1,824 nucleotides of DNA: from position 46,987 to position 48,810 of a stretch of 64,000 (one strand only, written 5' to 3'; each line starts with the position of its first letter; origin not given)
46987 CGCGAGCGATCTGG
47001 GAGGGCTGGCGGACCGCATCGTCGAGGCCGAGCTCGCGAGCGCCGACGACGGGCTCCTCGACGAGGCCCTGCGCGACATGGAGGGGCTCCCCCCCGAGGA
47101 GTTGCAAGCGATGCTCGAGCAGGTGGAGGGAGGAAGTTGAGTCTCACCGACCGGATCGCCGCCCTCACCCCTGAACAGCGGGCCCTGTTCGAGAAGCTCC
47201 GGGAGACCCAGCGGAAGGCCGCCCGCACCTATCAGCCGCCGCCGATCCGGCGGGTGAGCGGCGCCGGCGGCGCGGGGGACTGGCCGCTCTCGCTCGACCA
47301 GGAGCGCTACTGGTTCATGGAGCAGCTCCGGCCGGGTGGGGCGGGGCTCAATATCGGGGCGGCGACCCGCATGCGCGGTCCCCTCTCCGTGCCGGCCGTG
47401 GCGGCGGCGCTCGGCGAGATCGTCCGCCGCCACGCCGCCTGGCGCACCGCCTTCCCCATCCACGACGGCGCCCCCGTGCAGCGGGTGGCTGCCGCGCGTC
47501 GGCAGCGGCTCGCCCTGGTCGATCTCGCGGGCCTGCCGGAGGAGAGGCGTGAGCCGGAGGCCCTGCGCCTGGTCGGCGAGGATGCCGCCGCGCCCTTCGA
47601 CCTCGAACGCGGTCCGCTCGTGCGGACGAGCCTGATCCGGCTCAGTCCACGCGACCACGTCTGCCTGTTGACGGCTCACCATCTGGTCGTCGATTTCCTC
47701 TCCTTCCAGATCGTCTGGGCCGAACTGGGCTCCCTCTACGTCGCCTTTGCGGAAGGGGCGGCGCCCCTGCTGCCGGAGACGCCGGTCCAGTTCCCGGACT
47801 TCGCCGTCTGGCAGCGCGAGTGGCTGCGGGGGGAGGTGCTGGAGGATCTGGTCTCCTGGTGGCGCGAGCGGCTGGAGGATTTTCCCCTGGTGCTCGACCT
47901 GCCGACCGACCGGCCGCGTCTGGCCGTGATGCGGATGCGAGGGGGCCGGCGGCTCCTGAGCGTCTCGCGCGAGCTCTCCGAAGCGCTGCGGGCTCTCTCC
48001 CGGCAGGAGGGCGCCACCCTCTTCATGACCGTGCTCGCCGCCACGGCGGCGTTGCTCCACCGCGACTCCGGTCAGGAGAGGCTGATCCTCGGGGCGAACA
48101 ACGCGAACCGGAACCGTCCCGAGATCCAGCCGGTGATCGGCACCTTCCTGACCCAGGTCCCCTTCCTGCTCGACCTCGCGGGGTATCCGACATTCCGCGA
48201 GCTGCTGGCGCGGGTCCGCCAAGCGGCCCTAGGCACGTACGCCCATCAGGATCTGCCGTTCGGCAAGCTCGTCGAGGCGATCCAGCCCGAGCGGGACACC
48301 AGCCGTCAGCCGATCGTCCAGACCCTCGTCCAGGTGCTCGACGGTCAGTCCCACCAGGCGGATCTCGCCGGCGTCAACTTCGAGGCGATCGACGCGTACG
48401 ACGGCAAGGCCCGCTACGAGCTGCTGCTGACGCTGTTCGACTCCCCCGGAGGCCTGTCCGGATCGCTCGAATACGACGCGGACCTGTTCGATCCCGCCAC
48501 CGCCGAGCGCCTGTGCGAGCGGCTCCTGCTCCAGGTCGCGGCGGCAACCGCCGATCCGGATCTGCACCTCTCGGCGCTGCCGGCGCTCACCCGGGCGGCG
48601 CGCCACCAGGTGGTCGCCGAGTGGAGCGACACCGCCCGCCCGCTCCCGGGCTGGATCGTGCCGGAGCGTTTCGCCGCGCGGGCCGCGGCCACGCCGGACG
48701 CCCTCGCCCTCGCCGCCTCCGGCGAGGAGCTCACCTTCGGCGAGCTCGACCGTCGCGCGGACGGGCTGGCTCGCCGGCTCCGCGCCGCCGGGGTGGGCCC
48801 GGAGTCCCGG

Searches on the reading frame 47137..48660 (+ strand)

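Call 31: search_protein_families(library=ncbifam, proteins=[window:47137-48660:+], max_evalue=0.00001)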
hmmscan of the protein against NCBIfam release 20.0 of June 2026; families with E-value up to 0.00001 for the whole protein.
window:47137-48660:+ (508 aa): 6 families
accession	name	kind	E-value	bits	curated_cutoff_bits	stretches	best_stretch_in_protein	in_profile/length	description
NF004282.0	PRK05691.1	subfamily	2.7e-99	332.3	4090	1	15-496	1699-2177/4334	non-ribosomal peptide synthase/polyketide synthase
NF047350.1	aureusi_NRPS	equivalog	7.6e-36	122.6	2500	1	46-481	992-1408/2373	aureusimine non-ribosomal peptide synthetase AusA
NF038078.1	NRPS_MxcG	equivalog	2.2e-20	71.6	2300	1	48-320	4-268/1442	myxochelin non-ribosomal peptide synthetase MxcG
NF041803.1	NRPS_SolG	exception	1.9e-08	32.3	2200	1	88-504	151-558/1163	solanimycin non-ribosomal peptide synthetase SolG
TIGR03443.1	alpha_am_amid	equivalog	2.3e-07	28.6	1030.1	1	242-490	2-220/1390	L-aminoadipate-semialdehyde dehydrogenase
NF007605.2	PRK10252.1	equivalog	2.9e-07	28.4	2400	1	50-504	5-452/1292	enterobactin non-ribosomal peptide synthetase EntF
